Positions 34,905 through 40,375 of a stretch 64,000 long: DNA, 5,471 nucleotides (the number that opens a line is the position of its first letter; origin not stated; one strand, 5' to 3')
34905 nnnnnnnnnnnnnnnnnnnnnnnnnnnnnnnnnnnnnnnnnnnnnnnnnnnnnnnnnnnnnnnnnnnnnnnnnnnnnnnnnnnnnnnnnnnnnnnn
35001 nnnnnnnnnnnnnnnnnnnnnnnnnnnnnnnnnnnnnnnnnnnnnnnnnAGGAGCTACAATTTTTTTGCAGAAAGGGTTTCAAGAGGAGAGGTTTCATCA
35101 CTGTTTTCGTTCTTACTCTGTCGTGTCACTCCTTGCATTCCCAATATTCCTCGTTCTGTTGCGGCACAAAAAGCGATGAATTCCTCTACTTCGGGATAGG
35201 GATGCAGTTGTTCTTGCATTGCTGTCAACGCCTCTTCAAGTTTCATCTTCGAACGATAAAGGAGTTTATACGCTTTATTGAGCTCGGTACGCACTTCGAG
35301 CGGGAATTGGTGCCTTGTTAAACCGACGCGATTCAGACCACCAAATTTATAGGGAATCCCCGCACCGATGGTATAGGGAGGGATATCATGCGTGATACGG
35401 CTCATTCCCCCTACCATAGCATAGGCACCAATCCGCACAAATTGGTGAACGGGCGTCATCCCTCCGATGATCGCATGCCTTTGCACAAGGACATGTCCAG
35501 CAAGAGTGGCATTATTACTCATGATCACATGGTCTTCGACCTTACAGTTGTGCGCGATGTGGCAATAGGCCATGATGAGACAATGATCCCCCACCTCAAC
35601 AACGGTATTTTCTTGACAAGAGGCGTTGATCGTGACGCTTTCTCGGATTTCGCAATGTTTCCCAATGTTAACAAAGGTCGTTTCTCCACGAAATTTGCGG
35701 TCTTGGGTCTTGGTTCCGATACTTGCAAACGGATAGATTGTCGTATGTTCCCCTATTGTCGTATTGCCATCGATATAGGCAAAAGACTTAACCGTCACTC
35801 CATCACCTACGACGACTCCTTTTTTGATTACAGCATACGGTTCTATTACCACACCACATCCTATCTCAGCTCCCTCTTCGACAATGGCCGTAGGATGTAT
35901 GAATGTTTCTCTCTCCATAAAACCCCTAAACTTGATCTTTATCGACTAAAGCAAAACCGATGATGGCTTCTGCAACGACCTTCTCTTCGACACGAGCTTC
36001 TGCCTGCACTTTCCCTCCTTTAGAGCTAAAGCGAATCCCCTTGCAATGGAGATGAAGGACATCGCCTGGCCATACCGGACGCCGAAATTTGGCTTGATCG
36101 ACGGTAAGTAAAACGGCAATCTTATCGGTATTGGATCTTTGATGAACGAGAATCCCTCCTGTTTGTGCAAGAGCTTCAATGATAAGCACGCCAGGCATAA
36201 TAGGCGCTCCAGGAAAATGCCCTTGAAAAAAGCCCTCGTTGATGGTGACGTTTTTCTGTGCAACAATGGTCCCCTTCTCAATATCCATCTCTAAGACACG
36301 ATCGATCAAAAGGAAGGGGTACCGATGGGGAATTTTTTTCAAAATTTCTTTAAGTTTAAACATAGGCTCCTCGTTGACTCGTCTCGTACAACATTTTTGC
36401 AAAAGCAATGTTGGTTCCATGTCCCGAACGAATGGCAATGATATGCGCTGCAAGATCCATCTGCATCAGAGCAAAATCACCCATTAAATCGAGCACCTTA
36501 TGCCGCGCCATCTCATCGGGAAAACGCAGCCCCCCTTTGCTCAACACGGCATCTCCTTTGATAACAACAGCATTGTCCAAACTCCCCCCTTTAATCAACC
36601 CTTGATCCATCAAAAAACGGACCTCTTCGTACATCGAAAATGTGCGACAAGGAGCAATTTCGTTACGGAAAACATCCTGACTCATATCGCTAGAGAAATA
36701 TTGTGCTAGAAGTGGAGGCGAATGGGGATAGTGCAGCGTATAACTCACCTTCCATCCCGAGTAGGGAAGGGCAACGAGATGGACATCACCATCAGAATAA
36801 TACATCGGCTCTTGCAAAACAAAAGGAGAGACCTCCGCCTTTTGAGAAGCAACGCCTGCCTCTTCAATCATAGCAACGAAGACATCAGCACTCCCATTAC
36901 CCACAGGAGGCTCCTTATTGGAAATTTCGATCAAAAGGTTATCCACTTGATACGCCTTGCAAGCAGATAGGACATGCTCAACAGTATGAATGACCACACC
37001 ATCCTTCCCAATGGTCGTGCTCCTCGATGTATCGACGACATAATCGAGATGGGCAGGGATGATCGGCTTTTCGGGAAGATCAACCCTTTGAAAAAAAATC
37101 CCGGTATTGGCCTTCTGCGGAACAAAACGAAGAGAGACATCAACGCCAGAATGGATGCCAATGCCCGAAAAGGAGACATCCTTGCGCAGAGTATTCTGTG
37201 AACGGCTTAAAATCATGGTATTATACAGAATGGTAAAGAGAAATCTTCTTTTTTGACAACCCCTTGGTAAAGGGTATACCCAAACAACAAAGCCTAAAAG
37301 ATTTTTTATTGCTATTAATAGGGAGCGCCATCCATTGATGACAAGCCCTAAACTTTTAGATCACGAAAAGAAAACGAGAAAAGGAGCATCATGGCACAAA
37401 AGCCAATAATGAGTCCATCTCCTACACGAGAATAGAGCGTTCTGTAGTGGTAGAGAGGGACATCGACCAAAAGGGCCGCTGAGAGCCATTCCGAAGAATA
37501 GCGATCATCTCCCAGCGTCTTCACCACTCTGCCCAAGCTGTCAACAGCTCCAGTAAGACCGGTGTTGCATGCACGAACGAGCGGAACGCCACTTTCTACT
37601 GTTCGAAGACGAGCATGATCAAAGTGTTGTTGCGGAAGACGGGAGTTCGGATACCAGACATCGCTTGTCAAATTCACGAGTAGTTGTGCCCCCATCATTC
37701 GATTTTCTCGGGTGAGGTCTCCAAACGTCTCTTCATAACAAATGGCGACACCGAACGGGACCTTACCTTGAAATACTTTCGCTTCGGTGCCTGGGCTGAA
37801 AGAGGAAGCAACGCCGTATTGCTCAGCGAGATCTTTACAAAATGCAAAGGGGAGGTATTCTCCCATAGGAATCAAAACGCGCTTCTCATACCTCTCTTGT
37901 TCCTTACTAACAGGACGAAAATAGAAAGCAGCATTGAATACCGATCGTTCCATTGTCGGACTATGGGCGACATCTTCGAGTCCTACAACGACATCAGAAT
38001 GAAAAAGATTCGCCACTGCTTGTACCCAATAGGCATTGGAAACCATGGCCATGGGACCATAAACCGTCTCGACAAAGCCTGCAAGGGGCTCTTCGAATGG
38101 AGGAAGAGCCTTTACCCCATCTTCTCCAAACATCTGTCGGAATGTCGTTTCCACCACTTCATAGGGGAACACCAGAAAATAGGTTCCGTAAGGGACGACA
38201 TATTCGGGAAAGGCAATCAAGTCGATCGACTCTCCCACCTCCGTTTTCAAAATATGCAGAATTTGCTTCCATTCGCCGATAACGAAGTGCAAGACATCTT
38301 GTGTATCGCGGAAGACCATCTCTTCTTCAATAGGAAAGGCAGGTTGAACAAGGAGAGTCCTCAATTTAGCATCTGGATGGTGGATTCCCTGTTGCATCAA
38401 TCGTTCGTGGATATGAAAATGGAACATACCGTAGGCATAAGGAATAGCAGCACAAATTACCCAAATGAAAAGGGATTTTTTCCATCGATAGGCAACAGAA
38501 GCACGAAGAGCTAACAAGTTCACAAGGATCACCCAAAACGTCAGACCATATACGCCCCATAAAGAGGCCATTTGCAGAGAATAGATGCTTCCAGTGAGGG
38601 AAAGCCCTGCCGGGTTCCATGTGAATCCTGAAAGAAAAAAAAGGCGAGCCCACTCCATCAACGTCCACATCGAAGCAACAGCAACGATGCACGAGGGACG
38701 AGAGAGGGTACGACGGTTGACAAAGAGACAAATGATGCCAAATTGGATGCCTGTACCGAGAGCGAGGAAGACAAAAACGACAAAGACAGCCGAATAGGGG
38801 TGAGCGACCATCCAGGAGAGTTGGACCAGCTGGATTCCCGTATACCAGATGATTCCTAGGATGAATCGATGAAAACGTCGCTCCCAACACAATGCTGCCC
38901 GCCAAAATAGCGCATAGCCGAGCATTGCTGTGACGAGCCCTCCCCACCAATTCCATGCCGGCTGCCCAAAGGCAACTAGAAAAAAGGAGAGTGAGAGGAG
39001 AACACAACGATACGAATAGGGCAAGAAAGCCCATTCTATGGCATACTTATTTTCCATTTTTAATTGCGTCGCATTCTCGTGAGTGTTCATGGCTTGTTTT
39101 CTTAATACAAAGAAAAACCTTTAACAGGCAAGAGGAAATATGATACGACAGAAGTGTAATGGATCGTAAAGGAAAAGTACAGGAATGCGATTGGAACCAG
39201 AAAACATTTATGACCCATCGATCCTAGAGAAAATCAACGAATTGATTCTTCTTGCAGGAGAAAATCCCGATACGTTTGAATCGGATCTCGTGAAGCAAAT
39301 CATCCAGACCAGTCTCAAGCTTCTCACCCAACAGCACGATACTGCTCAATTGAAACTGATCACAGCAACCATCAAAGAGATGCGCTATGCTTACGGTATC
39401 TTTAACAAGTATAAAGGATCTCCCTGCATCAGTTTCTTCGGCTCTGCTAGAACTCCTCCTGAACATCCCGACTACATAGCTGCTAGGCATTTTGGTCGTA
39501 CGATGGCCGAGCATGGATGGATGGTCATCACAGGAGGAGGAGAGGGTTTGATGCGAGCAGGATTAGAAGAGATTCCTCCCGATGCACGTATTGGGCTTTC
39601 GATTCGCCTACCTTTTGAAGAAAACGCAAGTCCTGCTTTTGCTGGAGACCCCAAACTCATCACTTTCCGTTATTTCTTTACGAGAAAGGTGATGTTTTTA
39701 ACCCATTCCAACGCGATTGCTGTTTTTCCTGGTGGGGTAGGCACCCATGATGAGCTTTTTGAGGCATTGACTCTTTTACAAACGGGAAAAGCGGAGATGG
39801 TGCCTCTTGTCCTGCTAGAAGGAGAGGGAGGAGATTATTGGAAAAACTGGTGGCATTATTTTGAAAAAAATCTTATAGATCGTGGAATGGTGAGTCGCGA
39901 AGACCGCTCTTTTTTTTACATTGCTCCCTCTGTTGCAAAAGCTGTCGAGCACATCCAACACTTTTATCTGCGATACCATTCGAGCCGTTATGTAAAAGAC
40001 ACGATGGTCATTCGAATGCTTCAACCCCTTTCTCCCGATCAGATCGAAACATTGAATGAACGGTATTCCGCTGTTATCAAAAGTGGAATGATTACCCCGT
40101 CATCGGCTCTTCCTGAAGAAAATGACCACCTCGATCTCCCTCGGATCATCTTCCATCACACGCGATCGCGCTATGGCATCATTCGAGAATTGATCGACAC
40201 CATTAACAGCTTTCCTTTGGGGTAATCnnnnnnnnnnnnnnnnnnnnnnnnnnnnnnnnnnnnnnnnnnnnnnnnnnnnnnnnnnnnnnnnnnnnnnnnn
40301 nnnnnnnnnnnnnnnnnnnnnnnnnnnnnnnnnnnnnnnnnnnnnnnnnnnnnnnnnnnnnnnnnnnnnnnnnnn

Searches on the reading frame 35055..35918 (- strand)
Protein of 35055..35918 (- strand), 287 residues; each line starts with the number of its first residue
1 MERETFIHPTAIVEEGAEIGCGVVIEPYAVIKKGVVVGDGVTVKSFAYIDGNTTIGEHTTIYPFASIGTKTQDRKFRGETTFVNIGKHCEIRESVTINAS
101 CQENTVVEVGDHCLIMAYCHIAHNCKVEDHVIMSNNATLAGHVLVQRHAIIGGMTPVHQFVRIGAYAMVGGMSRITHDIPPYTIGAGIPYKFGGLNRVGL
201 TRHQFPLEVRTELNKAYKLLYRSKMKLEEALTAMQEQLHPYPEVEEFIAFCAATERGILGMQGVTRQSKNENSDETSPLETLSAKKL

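Call 25: search_protein_families(library=pfam, proteins=[window:35055-35918:-], max_evalue=0.00001)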
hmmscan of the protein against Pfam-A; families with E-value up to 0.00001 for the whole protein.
window:35055-35918:- (287 aa): 3 families
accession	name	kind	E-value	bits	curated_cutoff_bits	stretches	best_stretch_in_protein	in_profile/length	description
PF00132.30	Hexapep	-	8.6e-26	89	27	3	108-141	3-36/36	Bacterial transferase hexapeptide (six repeats)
PF13720.11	Acetyltransf_11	-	7.2e-24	84.4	24.5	1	178-258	1-81/82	Udp N-acetylglucosamine O-acyltransferase; Domain 2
PF25084.1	LbH_EIF2B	-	4e-09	36.9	54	0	48-148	5-102/105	EIF2B subunit epsilon LbH domain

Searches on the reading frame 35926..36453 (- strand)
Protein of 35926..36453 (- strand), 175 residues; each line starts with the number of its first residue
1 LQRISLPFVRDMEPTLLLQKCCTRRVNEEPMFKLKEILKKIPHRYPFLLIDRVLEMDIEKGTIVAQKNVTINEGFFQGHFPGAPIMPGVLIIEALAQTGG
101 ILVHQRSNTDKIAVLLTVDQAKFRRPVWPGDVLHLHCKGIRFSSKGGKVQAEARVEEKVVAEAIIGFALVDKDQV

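Call 25: search_protein_families(library=pfam, proteins=[window:35926-36453:-], max_evalue=0.00001)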
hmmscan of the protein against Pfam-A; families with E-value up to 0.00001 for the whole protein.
window:35926-36453:- (175 aa): 1 family
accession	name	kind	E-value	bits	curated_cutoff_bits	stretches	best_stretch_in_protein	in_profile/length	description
PF07977.19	FabA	-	3.7e-31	108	23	1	41-163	1-137/138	FabA-like domain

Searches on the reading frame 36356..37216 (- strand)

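Call 25: search_protein_families(library=pfam, proteins=[window:36356-37216:-], max_evalue=0.00001)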
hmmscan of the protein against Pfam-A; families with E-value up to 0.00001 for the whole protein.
window:36356-37216:- (286 aa): 1 family
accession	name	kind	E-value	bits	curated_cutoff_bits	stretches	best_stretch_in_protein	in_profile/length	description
PF03331.19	LpxC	-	2.6e-94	316.1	27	1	7-277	1-267/268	UDP-3-O-acyl N-acetylglycosamine deacetylase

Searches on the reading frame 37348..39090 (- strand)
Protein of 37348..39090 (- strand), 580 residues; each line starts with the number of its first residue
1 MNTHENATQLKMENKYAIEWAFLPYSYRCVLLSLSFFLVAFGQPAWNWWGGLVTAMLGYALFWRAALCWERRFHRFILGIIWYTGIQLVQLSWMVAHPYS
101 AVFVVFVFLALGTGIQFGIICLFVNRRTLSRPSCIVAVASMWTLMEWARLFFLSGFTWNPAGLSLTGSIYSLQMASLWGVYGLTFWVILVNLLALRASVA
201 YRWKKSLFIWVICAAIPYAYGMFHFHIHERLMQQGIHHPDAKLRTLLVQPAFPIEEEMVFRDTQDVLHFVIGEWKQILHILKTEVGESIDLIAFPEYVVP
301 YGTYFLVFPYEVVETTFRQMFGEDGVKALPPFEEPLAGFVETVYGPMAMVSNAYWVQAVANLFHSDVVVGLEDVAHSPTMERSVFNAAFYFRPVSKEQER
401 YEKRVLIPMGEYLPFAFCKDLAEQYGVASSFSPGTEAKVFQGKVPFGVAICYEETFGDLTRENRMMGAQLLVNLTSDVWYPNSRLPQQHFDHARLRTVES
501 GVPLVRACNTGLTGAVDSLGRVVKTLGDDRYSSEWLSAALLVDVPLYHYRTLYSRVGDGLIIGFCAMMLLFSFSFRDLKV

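Call 25: search_protein_families(library=pfam, proteins=[window:37348-39090:-], max_evalue=0.00001)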
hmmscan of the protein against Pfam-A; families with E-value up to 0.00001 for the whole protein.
window:37348-39090:- (580 aa): 2 families
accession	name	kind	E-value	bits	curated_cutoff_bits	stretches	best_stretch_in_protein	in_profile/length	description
PF00795.27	CN_hydrolase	-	1.4e-20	74.2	23.2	1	285-528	29-236/256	Carbon-nitrogen hydrolase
PF20154.4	LNT_N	-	8.6e-15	55.7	27.1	1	37-193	3-159/159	Apolipoprotein N-acyltransferase N-terminal domain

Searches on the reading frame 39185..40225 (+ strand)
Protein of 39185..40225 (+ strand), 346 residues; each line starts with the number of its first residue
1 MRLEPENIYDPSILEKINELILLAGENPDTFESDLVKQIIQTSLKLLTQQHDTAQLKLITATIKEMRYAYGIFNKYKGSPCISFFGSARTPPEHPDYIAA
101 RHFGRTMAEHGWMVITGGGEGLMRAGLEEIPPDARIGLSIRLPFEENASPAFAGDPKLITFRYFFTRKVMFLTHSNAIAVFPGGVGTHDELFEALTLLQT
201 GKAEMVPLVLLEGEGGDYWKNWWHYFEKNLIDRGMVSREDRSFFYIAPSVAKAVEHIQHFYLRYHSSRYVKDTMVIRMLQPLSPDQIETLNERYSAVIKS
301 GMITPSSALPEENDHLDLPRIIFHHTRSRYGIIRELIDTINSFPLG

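Call 25: search_protein_families(library=pfam, proteins=[window:39185-40225:+], max_evalue=0.00001)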
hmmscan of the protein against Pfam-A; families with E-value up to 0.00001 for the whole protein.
window:39185-40225:+ (346 aa): 2 families
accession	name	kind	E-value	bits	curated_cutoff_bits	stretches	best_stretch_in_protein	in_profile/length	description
PF03641.19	Lysine_decarbox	-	1.2e-22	80.9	27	1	156-256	34-130/131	Possible lysine decarboxylase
PF18306.6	LDcluster4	-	1.5e-07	31.6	26.3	1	82-196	4-115/151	SLOG cluster4 family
